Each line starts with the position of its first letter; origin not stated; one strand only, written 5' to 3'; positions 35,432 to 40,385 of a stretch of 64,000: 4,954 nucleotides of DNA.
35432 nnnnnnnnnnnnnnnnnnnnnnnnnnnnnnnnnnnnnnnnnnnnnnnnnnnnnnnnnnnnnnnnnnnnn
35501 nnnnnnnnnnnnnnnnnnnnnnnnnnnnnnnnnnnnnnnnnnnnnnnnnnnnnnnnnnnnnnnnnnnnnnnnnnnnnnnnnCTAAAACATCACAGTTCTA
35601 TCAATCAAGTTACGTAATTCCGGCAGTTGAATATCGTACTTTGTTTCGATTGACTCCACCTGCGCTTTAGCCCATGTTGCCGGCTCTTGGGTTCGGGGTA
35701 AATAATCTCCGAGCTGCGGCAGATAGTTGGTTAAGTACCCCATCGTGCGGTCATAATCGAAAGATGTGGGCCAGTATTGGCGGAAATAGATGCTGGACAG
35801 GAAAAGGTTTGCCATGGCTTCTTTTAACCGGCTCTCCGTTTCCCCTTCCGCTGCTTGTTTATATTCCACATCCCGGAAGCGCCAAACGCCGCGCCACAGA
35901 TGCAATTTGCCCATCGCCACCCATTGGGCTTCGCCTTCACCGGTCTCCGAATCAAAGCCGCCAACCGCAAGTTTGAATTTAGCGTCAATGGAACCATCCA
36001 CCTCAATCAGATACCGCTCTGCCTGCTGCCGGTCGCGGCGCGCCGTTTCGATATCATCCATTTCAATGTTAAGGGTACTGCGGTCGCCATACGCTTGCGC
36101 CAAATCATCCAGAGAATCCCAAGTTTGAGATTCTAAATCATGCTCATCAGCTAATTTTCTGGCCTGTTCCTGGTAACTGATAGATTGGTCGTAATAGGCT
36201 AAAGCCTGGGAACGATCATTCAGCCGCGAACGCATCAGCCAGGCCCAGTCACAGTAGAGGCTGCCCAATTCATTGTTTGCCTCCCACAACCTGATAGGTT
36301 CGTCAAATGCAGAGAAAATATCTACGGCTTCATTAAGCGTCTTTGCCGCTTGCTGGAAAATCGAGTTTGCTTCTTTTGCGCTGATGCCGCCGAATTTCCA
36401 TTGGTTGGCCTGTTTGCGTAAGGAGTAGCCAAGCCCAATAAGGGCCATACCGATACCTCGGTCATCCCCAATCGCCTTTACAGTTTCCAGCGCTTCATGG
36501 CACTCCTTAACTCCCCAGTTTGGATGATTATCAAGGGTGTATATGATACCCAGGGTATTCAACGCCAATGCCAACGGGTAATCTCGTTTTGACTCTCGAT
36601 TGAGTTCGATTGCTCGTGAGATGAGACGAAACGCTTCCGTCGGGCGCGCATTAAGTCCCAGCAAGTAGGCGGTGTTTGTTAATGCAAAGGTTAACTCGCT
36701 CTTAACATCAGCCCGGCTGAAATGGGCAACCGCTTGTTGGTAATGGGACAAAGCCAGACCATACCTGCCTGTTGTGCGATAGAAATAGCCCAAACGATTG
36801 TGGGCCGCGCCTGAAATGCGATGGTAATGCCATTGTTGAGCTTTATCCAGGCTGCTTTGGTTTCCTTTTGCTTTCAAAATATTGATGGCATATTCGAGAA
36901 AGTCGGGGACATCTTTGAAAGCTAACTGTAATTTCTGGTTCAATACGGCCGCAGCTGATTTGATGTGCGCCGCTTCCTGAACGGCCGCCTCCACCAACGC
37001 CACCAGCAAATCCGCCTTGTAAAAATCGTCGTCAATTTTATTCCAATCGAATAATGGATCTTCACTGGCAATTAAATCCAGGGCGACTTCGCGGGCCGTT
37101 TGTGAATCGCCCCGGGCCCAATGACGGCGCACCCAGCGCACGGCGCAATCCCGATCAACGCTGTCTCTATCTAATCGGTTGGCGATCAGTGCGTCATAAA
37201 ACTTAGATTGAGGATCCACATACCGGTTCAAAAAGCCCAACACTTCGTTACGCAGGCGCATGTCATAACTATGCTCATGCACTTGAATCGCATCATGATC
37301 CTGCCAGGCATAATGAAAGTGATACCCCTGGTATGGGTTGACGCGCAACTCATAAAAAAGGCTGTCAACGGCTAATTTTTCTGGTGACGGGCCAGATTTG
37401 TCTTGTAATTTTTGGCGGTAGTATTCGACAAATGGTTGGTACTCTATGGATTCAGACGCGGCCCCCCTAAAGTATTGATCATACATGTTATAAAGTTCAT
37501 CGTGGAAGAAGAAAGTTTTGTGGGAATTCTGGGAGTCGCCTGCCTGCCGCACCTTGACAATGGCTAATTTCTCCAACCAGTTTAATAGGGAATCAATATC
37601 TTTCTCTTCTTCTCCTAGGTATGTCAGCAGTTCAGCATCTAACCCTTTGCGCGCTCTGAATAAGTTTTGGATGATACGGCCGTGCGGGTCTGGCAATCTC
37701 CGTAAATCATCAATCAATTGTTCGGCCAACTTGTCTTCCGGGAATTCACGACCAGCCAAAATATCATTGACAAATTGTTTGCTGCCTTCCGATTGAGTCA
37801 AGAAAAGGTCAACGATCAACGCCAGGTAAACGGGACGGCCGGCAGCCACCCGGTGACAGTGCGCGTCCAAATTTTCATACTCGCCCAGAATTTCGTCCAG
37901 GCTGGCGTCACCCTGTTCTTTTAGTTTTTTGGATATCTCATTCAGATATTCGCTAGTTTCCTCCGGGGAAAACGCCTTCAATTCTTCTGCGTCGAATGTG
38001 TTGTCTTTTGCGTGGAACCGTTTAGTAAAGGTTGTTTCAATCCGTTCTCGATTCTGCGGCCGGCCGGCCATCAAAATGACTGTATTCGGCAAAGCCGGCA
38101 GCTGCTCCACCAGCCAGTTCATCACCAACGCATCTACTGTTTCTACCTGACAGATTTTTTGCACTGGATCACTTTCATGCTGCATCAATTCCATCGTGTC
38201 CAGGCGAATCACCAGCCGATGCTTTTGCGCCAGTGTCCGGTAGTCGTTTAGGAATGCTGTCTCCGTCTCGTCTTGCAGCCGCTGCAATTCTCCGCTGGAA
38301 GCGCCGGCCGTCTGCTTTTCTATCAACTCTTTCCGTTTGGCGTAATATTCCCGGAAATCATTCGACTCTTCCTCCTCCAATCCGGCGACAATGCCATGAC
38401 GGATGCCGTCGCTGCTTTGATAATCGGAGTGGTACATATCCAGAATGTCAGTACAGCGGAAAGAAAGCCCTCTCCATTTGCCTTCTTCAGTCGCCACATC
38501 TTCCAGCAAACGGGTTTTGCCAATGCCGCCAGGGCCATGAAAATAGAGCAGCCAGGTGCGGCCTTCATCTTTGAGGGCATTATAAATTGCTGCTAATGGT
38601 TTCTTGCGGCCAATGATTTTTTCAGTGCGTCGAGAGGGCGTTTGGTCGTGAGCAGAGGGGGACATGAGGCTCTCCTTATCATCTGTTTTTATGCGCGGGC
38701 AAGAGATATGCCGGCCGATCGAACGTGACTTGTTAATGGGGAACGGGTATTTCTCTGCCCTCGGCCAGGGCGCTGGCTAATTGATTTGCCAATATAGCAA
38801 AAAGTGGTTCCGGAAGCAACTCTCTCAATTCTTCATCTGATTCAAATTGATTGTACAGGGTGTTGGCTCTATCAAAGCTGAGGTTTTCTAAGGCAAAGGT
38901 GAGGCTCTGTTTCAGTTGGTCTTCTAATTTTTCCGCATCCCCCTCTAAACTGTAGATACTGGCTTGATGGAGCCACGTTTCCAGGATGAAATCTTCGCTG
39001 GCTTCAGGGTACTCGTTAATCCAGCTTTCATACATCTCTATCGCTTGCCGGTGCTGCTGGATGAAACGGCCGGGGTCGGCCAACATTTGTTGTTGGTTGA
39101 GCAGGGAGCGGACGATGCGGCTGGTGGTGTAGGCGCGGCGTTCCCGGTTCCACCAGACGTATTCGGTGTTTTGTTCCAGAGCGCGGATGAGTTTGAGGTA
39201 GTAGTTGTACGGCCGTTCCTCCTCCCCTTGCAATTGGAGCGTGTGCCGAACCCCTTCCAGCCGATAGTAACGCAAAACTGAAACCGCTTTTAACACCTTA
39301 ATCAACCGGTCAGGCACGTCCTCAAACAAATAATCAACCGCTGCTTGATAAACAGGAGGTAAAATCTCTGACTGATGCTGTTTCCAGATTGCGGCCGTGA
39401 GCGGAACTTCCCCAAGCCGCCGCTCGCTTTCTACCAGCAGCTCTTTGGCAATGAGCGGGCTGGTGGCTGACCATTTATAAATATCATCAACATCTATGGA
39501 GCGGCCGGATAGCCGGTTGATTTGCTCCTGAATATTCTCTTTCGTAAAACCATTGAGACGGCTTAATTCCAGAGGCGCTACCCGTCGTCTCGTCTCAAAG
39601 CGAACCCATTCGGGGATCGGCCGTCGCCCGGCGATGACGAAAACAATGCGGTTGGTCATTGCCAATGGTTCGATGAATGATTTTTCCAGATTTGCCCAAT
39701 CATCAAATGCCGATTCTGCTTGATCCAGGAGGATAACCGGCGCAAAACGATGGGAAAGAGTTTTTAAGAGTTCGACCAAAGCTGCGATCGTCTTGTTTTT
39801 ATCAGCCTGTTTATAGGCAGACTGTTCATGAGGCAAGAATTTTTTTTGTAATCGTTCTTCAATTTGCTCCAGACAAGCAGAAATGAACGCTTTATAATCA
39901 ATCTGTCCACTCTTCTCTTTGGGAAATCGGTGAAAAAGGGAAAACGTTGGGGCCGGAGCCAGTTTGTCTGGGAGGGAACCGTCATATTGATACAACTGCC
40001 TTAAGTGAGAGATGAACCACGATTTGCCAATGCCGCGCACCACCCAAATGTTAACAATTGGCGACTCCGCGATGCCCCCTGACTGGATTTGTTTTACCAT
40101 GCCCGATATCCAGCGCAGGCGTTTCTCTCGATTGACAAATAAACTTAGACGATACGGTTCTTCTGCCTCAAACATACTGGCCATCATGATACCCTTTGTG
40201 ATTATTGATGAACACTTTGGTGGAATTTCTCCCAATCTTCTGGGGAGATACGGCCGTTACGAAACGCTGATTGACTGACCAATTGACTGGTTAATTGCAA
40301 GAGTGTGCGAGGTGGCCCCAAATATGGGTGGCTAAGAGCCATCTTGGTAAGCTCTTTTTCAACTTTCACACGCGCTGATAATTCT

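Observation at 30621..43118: Six-gene island: five P-loop/STAND NTPases wrapped around a radical SAM/SPASM enzyme, a candidate undescribed NTPase-rSAM conflict or signalling system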

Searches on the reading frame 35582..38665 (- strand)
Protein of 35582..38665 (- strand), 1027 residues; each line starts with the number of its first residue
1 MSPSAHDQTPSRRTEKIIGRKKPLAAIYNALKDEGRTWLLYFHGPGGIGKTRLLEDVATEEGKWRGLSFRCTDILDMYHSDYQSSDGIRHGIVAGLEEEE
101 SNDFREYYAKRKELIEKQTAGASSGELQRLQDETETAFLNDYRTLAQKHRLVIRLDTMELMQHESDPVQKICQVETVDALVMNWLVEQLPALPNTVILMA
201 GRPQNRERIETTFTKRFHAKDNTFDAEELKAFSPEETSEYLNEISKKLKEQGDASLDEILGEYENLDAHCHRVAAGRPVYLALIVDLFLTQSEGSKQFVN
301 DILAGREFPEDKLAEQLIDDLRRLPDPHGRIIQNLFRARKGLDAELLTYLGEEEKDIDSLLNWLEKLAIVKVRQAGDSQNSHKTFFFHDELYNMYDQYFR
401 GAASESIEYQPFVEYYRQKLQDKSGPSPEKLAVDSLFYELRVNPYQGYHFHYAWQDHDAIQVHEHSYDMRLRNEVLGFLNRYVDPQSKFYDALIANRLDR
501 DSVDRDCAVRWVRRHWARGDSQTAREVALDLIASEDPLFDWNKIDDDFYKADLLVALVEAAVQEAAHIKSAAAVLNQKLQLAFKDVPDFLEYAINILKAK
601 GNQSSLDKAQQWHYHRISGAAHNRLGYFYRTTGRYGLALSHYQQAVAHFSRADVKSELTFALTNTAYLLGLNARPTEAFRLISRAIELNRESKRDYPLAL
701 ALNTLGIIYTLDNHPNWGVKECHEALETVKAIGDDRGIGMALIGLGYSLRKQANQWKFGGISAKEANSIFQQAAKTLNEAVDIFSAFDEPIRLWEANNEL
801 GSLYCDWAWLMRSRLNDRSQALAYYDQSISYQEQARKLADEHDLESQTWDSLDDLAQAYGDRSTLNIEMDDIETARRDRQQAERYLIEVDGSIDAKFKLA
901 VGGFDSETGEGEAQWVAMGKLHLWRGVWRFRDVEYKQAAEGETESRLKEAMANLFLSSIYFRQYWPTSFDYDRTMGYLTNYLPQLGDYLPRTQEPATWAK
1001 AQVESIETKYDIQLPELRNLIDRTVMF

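Call 4: search_protein_families(library=ncbifam, proteins=[window:35582-38665:-], max_evalue=0.01)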
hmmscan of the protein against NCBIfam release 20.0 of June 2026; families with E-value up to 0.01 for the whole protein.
window:35582-38665:- (1027 aa): 4 families
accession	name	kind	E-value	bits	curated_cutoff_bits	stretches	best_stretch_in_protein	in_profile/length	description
NF041717.1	HaaA_phane_TPR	equivalog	1.4e-05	23.5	1125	1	609-825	542-742/882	cyclophane-containing RiPP biosynthesis TPR protein HaaT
NF047371.1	FlcA_CTERM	equivalog_domain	3.9e-05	22.3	300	1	764-832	402-469/646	periplasmic flagellar collar protein FlcA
NF053520.1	HK_Porph_FimS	equivalog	5.1e-05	21.7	600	1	611-755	116-260/618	sensor histidine kinase FimS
NF053617.1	SARPRegAfsRStmc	equivalog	0.0013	16.7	1430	0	608-730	765-887/986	SARP-family global regulator AfsR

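Call 5: search_protein_families(library=pfam, proteins=[window:35582-38665:-], max_evalue=0.01)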
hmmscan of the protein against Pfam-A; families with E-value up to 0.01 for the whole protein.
window:35582-38665:- (1027 aa): 7 families
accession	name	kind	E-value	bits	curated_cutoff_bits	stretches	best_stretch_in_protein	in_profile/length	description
PF13424.12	TPR_12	-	2.5e-08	34.4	30.1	1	620-690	4-76/77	Tetratricopeptide repeat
PF13191.12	AAA_16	-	1.1e-07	32.9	32.6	1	17-165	2-148/167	AAA ATPase domain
PF00515.34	TPR_1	-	3e-06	27.2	27.8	1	621-647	3-29/34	Tetratricopeptide repeat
PF07719.23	TPR_2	-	3.7e-06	27.1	27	1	620-648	2-30/34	Tetratricopeptide repeat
PF05729.18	NACHT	-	0.00079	19.7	26.7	0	145-244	77-163/167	NACHT domain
PF13401.12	AAA_22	-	0.00081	20.2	27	1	39-147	7-109/130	AAA domain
PF13181.12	TPR_8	-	0.0046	17.5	25.7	0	621-646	3-28/34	Tetratricopeptide repeat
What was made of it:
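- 35582..38665 (-): g4 (S1): effector-less STAND NTPase with a TPR array. It is the invariant partner of the radical SAM enzyme. AAA_16, NACHT and TPR_12 matches (call 5).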

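Call 6: search_protein_families(library=padloc, proteins=[window:35582-38665:-], max_evalue=0.01)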
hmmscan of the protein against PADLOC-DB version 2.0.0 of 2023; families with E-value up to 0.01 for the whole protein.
window:35582-38665:- (1027 aa): 1 family
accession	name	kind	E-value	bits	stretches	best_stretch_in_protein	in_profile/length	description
PDLC01169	TPR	-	3.1e-06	24.8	1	699-782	109-184/252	TPR repeats containing protein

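Call 58: list_cluster_members(proteins=[P0001, window:35582-38665:-, window:30621-33635:-, window:41547-43118:-])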
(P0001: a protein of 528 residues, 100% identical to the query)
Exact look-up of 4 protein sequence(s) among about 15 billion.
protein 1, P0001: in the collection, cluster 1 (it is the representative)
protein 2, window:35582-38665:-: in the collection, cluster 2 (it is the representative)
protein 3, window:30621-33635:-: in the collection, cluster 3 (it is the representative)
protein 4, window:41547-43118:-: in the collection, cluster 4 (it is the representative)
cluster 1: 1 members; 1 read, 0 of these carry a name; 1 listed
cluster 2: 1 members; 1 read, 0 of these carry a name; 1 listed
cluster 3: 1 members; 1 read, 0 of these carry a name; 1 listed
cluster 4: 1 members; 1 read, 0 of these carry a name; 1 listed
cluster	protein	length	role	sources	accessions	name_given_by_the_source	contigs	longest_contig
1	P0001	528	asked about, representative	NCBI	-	-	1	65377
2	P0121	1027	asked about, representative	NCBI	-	-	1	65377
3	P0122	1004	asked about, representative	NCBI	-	-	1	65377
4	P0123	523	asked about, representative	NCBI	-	-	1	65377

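Call 80: search_solved_structures(query=window:35582-38665:-, max_evalue=0.01)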
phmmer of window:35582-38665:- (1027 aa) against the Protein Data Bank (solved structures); distinct sequences matched with E-value up to 0.01: 0.

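Call 84: search_solved_structures(query=A5, max_evalue=0.001)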
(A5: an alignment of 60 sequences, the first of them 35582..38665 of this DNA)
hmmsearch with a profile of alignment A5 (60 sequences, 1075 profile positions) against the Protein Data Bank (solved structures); distinct sequences matched with E-value up to 0.001: 105 (the best 60 are shown).
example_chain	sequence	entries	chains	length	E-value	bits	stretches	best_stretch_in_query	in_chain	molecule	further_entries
9qhb_A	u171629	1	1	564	1.5e-26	95.9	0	673-702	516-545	Engineered tetratricopeptide repeat protein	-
7obi_A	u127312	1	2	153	2.2e-23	85.5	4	673-727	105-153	CTPR-rv4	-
5a7d_B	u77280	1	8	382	3.7e-23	84.7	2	673-830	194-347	PINS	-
4a1s_A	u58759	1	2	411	7.4e-22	80.4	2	666-767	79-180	PARTNER OF INSCUTEABLE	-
5a6c_A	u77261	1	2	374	8.9e-22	80.1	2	670-823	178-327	G-PROTEIN-SIGNALING MODULATOR 2, AFADIN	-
6hc2_A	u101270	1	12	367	1.5e-21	79.4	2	670-829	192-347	G-protein-signaling modulator 2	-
3ro2_A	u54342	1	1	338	3.3e-21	78.2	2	670-815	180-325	G-protein-signaling modulator 2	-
4g2v_A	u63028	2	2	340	3.4e-21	78.2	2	670-815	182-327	G-protein-signaling modulator 2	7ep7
3sf4_A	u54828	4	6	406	4.8e-21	77.7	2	670-830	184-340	G-protein-signaling modulator 2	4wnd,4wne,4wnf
4wng_A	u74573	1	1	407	4.9e-21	77.7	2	670-830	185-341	G-protein-signaling modulator 2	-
6fuz_A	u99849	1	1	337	1.1e-20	76.6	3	673-746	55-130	Kinesin light chain 1,Kinesin light chain 1,C-Jun-amino-terminal kinase-interacting protei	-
6fv0_A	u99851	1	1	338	1.1e-20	76.5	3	673-746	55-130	Kinesin light chain 1,Torsin-1A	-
6swu_A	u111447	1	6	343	1.2e-20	76.4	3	673-746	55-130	Kinesin light chain 1,Kinesin light chain 1,TPR domain of kinesin light chain 1 in complex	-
3nf1_A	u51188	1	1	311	2.4e-20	75.4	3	673-746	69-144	Kinesin light chain 1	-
5oj8_A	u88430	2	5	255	5.2e-20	74.3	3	673-738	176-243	Kinesin light chain 1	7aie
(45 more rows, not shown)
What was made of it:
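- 35582..38665 (-): A profile of the family matches peptide-binding TPRs in the PDB: LGN/Pins, kinesin light chain, AfsR and Rap (call 84).
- The S TPR profile matches peptide-binding TPRs (call 84). TPR-peptide sensing is the logic of RRNPP-type quorum sensing, and Rap is among the PDB hits (call 84).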

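Call 88: search_protein_families(library=pfam, alignment_id=A6, max_evalue=0.0001)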
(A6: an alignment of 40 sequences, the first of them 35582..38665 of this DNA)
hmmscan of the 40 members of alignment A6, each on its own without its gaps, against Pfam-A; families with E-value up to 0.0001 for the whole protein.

A. member 1, window:35582-38665:- (1027 aa): 4 families
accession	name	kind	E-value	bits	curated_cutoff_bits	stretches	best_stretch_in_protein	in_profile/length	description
PF13424.12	TPR_12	-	2.5e-08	34.4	30.1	1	620-690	4-76/77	Tetratricopeptide repeat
PF13191.12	AAA_16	-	1.1e-07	32.9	32.6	1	17-165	2-148/167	AAA ATPase domain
PF00515.34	TPR_1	-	3e-06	27.2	27.8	0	621-647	3-29/34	Tetratricopeptide repeat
PF07719.23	TPR_2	-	3.7e-06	27.1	27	0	620-648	2-30/34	Tetratricopeptide repeat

B. families by the number of members that match (of 40 scanned): 19 families
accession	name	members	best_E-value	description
PF13424.12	TPR_12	32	5e-29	Tetratricopeptide repeat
PF13191.12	AAA_16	30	3.2e-12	AAA ATPase domain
PF13374.12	TPR_10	13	4.5e-15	Tetratricopeptide repeat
PF00515.34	TPR_1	12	2.5e-20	Tetratricopeptide repeat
PF07719.23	TPR_2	11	1.1e-20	Tetratricopeptide repeat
PF01637.24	ATPase_2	9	1.6e-09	ATPase domain predominantly from Archaea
PF13181.12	TPR_8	8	4e-09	Tetratricopeptide repeat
PF17874.7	TPR_MalT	6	1.1e-10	MalT-like TPR region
PF13401.12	AAA_22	3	2.6e-12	AAA domain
PF13176.12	TPR_7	3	1.7e-11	Tetratricopeptide repeat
PF13432.12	TPR_16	3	2.4e-07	Tetratricopeptide repeat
PF14559.12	TPR_19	3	4.7e-06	Tetratricopeptide repeat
PF13428.12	TPR_14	2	6.7e-08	Tetratricopeptide repeat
PF24883.2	NPHP3_N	2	4.9e-07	Nephrocystin 3, N-terminal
PF05729.18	NACHT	1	2e-08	NACHT domain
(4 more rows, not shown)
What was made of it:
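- Closest known: MalT/AfsR-type STAND-TPR transcription regulators. Same: TPR_MalT matches 6 of 40 S proteins, and the AfsR TPR is among the PDB hits (calls 84, 88).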

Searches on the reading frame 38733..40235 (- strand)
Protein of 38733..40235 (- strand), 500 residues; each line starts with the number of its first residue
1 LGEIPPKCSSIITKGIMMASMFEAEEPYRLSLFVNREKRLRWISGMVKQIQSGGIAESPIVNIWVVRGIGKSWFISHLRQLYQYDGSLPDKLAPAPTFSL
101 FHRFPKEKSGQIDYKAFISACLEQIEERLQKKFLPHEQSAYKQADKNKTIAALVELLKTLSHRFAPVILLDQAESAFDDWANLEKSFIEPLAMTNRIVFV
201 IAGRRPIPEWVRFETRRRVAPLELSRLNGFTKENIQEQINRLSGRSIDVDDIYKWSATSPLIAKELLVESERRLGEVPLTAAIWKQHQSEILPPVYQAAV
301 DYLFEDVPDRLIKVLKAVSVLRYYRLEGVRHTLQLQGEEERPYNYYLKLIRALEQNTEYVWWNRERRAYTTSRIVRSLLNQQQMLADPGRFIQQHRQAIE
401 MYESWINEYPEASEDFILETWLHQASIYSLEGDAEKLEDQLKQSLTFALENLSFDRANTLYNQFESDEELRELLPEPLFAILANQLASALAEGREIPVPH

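Call 4: search_protein_families(library=ncbifam, proteins=[window:38733-40235:-], max_evalue=0.01)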
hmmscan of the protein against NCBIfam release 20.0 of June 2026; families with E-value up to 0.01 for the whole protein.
window:38733-40235:- (500 aa): 0 families

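Call 5: search_protein_families(library=pfam, proteins=[window:38733-40235:-], max_evalue=0.01)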
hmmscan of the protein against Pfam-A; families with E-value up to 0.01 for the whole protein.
window:38733-40235:- (500 aa): 2 families
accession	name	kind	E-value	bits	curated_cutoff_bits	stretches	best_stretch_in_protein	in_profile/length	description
PF13191.12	AAA_16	-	0.0016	19.4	32.6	1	33-188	2-156/167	AAA ATPase domain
PF13401.12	AAA_22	-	0.0053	17.5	27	0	67-205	14-124/130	AAA domain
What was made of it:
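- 38733..40187 (-): g3: short STAND-type (AAA_16) ATPase. It sits in the position that holds EAD7- or TIR-tagged short ATPases in other loci. AAA_16 E 0.0016 (call 5).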

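Call 6: search_protein_families(library=padloc, proteins=[window:38733-40235:-], max_evalue=0.01)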
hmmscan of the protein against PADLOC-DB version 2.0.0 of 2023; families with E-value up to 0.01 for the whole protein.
window:38733-40235:- (500 aa): 0 families

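Call 81: search_solved_structures(query=window:38733-40187:-, max_evalue=0.1)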
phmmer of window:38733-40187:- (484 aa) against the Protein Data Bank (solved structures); distinct sequences matched with E-value up to 0.1: 0.
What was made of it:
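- Tried and rejected: No hits (calls 80, 81).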
